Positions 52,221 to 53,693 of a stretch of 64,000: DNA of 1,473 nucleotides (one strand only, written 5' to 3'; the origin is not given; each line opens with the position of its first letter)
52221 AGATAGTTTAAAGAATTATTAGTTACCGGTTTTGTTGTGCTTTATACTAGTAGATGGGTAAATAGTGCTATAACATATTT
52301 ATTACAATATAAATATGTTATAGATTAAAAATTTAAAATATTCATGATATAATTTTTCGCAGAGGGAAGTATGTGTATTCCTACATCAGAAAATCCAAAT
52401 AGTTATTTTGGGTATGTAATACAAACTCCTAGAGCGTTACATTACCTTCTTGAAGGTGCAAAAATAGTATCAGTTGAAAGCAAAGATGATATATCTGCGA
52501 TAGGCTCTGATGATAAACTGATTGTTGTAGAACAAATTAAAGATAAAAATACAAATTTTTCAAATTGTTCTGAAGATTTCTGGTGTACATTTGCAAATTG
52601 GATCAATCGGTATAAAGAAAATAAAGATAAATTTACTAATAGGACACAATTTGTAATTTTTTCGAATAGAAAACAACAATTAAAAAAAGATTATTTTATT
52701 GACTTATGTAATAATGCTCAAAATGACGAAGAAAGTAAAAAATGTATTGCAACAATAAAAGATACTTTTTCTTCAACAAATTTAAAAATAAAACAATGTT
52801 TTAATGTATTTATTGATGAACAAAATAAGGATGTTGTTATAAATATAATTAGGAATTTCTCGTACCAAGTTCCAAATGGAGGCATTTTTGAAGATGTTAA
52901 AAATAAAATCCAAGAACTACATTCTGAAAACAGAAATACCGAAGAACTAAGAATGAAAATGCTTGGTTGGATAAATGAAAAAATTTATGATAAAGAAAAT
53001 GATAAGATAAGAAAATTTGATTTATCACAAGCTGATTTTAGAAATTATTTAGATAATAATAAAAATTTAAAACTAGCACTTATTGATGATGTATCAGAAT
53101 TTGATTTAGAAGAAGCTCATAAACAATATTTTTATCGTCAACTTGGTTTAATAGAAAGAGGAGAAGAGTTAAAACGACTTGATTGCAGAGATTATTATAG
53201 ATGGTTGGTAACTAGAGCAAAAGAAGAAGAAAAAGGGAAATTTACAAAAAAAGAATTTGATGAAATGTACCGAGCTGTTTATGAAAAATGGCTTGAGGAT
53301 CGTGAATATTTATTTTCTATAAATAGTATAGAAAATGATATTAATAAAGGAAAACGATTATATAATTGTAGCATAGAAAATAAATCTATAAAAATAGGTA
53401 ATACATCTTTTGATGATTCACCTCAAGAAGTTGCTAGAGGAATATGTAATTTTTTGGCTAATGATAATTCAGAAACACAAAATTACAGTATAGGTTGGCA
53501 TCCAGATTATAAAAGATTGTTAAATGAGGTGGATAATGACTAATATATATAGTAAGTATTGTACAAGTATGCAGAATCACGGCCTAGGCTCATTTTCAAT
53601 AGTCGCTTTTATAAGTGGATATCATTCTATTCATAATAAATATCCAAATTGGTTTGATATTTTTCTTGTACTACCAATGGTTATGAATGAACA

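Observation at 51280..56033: WYL-regulated three-gene ABC-3C-type conflict system (REase-fold effector, small helical protein, DUF3732-like coiled-coil ABC ATPase)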

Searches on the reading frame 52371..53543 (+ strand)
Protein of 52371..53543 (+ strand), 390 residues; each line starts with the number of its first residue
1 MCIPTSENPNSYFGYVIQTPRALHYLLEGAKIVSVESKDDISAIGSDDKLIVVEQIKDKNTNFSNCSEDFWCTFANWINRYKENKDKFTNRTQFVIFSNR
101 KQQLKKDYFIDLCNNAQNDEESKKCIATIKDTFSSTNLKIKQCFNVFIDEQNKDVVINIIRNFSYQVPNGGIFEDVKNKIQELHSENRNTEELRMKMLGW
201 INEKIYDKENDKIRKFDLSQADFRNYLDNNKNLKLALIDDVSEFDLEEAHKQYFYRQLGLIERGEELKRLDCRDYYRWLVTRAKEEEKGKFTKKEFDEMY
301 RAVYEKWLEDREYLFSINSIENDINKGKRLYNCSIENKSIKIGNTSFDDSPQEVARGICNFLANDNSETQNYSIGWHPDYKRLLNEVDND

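Call 3: search_protein_families(library=pfam, proteins=[window:52371-53543:+], max_evalue=0.01)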
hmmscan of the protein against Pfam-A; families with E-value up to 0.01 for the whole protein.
window:52371-53543:+ (390 aa): 2 families
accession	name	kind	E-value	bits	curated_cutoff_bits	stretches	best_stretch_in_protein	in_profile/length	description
PF20283.3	CTD7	-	6.5e-08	33.3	27.6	1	254-383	1-125/126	C-terminal domain 7 of the ABC-three component (ABC-3C) systems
PF24722.1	DUF7674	-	0.00015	22.3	27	0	170-214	28-68/111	Domain of unknown function (DUF7674)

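Call 4: search_protein_families(library=padloc, proteins=[window:52371-53543:+], max_evalue=0.01)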
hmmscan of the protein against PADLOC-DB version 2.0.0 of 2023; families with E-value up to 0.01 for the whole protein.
window:52371-53543:+ (390 aa): 1 family
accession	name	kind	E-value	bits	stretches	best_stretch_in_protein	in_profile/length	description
PDLC03848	LmuA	-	1e-25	89.9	1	11-382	11-369/373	-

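Call 5: search_protein_families(library=ncbifam, proteins=[window:52371-53543:+], max_evalue=0.01)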
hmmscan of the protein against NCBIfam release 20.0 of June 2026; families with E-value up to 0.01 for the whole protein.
window:52371-53543:+ (390 aa): 0 families

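Call 7: search_solved_structures(query=window:52371-53543:+, max_evalue=1, show_alignments=2)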
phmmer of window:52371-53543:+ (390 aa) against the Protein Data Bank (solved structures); distinct sequences matched with E-value up to 1: 7.
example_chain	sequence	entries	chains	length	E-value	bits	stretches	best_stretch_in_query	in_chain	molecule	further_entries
9ny1_A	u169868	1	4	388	6.7e-11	45.4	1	9-205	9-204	ABC-three component systems C-terminal domain-containing protein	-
9hqu_C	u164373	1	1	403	0.00097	21.8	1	6-384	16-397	ABC-three component systems C-terminal domain-containing protein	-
9hqx_A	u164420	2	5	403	0.0011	21.6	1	6-384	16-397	ABC-three component systems C-terminal domain-containing protein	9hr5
3e7j_A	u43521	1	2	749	0.9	12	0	59-122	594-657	Heparinase II protein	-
2fuq_A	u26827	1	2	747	0.9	12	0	59-122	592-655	heparinase II protein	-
2fut_A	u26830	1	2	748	0.9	12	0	59-122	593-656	heparinase II protein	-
3e80_A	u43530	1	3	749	0.9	12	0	59-122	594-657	Heparinase II protein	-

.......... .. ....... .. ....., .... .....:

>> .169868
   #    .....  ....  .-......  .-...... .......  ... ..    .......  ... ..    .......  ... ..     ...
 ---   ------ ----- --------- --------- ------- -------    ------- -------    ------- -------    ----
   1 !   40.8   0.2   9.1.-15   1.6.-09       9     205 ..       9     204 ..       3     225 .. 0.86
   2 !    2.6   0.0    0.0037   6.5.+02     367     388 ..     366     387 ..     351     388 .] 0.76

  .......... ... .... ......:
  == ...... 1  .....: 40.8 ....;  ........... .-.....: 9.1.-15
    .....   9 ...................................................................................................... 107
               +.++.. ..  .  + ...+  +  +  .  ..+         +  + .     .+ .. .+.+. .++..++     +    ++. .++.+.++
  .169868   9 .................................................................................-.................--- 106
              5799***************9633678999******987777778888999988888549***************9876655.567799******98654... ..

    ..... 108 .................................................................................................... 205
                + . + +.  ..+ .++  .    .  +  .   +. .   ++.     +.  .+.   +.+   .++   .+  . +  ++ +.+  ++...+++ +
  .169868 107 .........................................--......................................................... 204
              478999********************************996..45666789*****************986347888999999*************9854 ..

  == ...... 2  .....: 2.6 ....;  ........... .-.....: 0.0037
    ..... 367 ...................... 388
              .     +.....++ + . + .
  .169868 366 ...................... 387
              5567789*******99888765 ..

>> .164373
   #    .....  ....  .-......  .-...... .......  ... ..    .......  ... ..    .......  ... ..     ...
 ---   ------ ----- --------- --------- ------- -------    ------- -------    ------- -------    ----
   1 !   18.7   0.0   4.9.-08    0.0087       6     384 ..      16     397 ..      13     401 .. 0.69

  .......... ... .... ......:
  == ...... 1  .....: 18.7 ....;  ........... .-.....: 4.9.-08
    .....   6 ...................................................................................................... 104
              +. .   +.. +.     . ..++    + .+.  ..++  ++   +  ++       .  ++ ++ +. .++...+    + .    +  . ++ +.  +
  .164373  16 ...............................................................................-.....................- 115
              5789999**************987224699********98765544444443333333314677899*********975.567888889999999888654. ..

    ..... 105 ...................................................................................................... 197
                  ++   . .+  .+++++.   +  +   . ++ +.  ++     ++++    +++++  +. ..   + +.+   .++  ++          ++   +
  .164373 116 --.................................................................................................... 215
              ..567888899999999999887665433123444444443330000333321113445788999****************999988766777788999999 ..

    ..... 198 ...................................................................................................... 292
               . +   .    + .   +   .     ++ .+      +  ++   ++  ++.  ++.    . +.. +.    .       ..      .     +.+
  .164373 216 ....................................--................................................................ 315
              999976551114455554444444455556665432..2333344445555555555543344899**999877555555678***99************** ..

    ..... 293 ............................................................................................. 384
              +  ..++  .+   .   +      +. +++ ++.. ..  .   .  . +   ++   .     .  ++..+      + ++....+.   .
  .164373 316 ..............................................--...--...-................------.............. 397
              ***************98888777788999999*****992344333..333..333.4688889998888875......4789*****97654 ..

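Call 16: find_homologous_proteins(query=window:52371-53543:+, max_evalue=0.001)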
Query window:52371-53543:+ (390 aa): 8 proteins with E <= 0.001 among 3838 candidates.
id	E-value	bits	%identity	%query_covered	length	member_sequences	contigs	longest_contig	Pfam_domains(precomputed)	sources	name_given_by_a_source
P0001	2.4e-259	878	100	100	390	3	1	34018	PF20283.4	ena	-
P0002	8.5e-215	731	82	100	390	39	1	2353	PF20283.4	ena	-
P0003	1.9e-214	730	81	100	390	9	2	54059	PF20283.4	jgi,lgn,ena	-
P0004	1.3e-194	665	84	89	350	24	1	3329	-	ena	-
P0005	1.0e-158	547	83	75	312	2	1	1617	-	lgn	-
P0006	9.3e-116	405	83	56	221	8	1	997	PF20283.4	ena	-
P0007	1.9e-9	55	24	98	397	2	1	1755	PF20283.4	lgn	-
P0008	1.8e-4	39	26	96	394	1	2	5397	PF20283.4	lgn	-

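Call 29: search_protein_representatives(protein=window:52371-53543:+)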
Query: 390 residues. Proteins with E-value up to 0.001 (for the whole library): 326; up to 1e-10: 79; up to 1e-30: 5. The best 150 are listed.
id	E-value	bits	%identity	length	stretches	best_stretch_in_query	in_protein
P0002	2.7e-215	731.4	82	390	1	1-389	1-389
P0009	9.7e-79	281.9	39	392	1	6-390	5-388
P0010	3.0e-38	148.6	29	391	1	10-385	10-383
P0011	6.3e-37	144.3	26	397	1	10-384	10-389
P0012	2.6e-32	129.1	27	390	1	12-386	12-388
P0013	6.1e-27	111.4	30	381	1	5-386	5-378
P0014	1.2e-26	110.5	29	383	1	6-386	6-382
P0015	3.0e-26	109.1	28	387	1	7-386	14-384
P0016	6.8e-25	104.7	27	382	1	4-384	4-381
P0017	1.9e-24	103.2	53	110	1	282-385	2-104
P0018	4.7e-22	95.3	39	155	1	121-268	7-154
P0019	9.8e-21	91.0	29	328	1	6-323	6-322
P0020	2.0e-20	90.0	30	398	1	8-386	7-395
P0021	9.1e-20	87.8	27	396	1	10-385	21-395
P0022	1.1e-19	87.6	28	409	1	9-389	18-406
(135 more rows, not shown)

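Call 32: search_protein_families(library=pfam, alignment_id=A1, max_evalue=0.01)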
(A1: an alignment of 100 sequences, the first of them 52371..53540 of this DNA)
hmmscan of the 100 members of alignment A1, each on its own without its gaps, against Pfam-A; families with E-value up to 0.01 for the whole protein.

A. member 1, window:52371-53540:+ (390 aa): 2 families
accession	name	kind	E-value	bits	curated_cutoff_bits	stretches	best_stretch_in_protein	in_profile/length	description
PF20283.3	CTD7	-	6.5e-08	33.3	27.6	1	254-383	1-125/126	C-terminal domain 7 of the ABC-three component (ABC-3C) systems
PF24722.1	DUF7674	-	0.00015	22.3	27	0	170-214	28-68/111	Domain of unknown function (DUF7674)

B. families by the number of members that match (of 100 scanned): 9 families
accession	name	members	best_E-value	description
PF20283.3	CTD7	100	3.4e-44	C-terminal domain 7 of the ABC-three component (ABC-3C) systems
PF14130.12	Cap4_nuclease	3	0.00012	Cap4, dsDNA endonuclease domain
PF24722.1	DUF7674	1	0.00015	Domain of unknown function (DUF7674)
PF12320.13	SbcD_C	1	0.0021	Type 5 capsule protein repressor C-terminal domain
PF04876.17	Tenui_NCP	1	0.0031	Tenuivirus major non-capsid protein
PF01425.27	Amidase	1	0.0032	Amidase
PF10275.15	Peptidase_C65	1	0.0062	Peptidase C65 Otubain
PF00261.25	Tropomyosin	1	0.0072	Tropomyosin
PF04286.17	DUF445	1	0.0076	Protein of unknown function (DUF445)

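Call 34: search_solved_structures(query=A1, max_evalue=1, show_alignments=2)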
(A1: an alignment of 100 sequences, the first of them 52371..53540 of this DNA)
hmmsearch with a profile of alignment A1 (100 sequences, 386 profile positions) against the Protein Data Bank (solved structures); distinct sequences matched with E-value up to 1: 6.
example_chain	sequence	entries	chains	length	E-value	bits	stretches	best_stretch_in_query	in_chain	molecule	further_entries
9hqu_C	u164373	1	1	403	7.2e-123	413.8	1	4-384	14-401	ABC-three component systems C-terminal domain-containing protein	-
9hqx_A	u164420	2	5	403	2e-121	409.1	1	4-384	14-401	ABC-three component systems C-terminal domain-containing protein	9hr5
9nxx_A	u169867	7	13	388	2.6e-99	336.3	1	1-381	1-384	ABC-three component systems C-terminal domain-containing protein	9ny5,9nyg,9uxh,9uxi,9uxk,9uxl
9ny1_A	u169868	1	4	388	5.2e-98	332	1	1-381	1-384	ABC-three component systems C-terminal domain-containing protein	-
8ziq_A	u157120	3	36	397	0.097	15.1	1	8-62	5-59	DUF4297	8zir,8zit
7aor_bc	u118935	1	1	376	0.15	14.5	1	182-224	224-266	mt-iF3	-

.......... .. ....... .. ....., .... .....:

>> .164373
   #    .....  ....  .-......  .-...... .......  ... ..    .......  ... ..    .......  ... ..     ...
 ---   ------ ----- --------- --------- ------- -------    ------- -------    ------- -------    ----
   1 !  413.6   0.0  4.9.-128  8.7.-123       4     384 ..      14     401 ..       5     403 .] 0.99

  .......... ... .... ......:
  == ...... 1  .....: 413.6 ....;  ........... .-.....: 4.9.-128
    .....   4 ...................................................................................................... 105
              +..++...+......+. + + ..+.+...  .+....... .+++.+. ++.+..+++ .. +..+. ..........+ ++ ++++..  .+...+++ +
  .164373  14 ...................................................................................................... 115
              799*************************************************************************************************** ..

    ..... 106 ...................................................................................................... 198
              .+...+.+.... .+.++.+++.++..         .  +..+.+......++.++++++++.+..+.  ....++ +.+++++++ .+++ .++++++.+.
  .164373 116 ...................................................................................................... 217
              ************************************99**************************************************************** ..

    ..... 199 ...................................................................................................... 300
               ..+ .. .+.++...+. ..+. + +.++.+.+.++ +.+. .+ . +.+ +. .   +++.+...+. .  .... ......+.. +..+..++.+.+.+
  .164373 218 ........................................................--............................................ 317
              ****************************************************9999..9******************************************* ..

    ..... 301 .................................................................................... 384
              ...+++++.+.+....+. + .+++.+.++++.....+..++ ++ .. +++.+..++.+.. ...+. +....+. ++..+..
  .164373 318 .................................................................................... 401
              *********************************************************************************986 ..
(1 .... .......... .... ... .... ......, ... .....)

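Call 44: predict_structure(alignment_id=A1)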
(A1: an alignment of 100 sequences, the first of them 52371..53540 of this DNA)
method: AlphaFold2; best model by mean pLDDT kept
length: 390 residues; sequences in the alignment: 100
mean_pLDDT: 92.5   pTM: 0.76
mean pLDDT of the five models: 92.5, 91.5, 90.2, 89.9, 89.6
residues with pLDDT >= 90: 301; 70-90: 79; 50-70: 8; < 50: 2
segments of 3 or more residues with pLDDT < 50: none
pLDDT, mean of each block of 10 residues (from residue 1): 59 90 97 96 96 92 92 98 95 96 93 98 98 97 98 98 96 95 87 93 81 86 86 81 94 97 97 96 87 93 97 91 97 95 86 96 93 96 89
secondary structure, 60 per line:
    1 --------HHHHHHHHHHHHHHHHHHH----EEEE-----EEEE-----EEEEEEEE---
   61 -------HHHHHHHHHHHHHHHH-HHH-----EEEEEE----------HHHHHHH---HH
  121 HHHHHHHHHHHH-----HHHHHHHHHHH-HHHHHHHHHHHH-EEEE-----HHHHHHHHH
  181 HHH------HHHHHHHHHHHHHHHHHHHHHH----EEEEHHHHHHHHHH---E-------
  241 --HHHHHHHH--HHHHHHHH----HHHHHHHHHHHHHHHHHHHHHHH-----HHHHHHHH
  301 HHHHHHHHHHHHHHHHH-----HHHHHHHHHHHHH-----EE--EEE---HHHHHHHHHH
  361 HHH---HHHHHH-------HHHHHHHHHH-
elements in order: H9-27 E32-35 E41-44 E50-57 H68-83 E93-98 H109-115 H119-132 H138-148 H150-161 E163-166 H172-183 H190-211 E216-219 H220-229 H243-250 H253-260 H265-287 H293-317 H323-335 E345-347 H351-363 H367-372 H380-389

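Call 50: fold_search(model_id=the predicted structure, library=pdb)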
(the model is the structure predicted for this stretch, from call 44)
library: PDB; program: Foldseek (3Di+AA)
matches with E <= 10: 339; with E <= 0.001: 19
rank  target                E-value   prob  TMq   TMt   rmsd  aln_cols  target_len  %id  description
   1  9hr5_C                1.4e-18  1.00  0.51  0.51  11.4       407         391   17  Salmonella enterica Lamassu LmuA nuclease tetramer bound to DNA duplex (released 2025-10-01)
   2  9nxx_D                2.0e-18  1.00  0.49  0.51  10.1       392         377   20  LmuA_conformation 1 (released 2025-12-17)
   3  9hr5_A                8.2e-18  1.00  0.50  0.50  11.4       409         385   17  Salmonella enterica Lamassu LmuA nuclease tetramer bound to DNA duplex (released 2025-10-01)
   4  9nxx_B                2.5e-16  1.00  0.46  0.47   9.9       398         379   19  LmuA_conformation 1 (released 2025-12-17)
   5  9nxx_A                3.0e-15  1.00  0.41  0.44  13.6       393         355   19  LmuA_conformation 1 (released 2025-12-17)
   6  9nxx_C                4.0e-15  1.00  0.42  0.46  13.7       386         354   18  LmuA_conformation 1 (released 2025-12-17)
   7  9hqx_A                9.7e-15  1.00  0.44  0.46  16.6       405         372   18  Salmonella enterica Lamassu LmuACB bound to DNA duplex (released 2025-10-01)
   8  9ny1_D                3.0e-14  1.00  0.41  0.45  14.1       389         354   19  LmuA_conformation 2_assymetric (released 2025-12-17)
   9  9ny1_C                4.3e-14  1.00  0.52  0.56   6.8       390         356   18  LmuA_conformation 2_assymetric (released 2025-12-17)
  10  9uxi_A                7.5e-14  1.00  0.39  0.42  13.8       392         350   18  type II Lamassu, LmuA tetramer (released 2026-03-25)
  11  9hr5_B                5.0e-13  1.00  0.38  0.43  14.9       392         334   16  Salmonella enterica Lamassu LmuA nuclease tetramer bound to DNA duplex (released 2025-10-01)
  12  9uxh_C                5.8e-13  1.00  0.42  0.42  15.4       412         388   18  type II Lamassu, LmuACB with DNA (released 2026-03-25)
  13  9uxl_C                1.1e-12  1.00  0.40  0.41  15.7       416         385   18  type II Lamassu, LmuACB from Vibrio cholerae O1 El (released 2026-03-25)
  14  9ny1_A                4.1e-12  1.00  0.40  0.43  10.1       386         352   17  LmuA_conformation 2_assymetric (released 2025-12-17)
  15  9ny5_A                1.7e-11  1.00  0.38  0.43  15.9       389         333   18  LmuABC_apo (released 2025-12-17)
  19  9c1m_G                3.8e-04  1.00  0.32  0.29  10.1       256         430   12  HerA-DUF assembly 1 (released 2025-06-04)
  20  6wam_F                1.7e-03  1.00  0.33  0.31  16.8       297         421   14  Structure of Acinetobacter baumannii Cap4 SAVED/CARF-domain containing receptor (released 2020-06-17)
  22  6wam_B                2.5e-03  1.00  0.34  0.31  16.6       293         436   15  Structure of Acinetobacter baumannii Cap4 SAVED/CARF-domain containing receptor (released 2020-06-17)
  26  6vm6_F                5.5e-03  1.00  0.33  0.30  16.7       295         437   14  Structure of Acinetobacter baumannii Cap4 SAVED/CARF-domain containing receptor with the cyclic trinucleotide 2'3'3'-c (released 2020-06-17)
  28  7yib                  2.7e-02  0.98  0.31  0.26   8.7       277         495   12  Crystal structure of wild-type Cap4 SAVED domain-containing receptor from Enterobacter cloacae (released 2023-05-31)
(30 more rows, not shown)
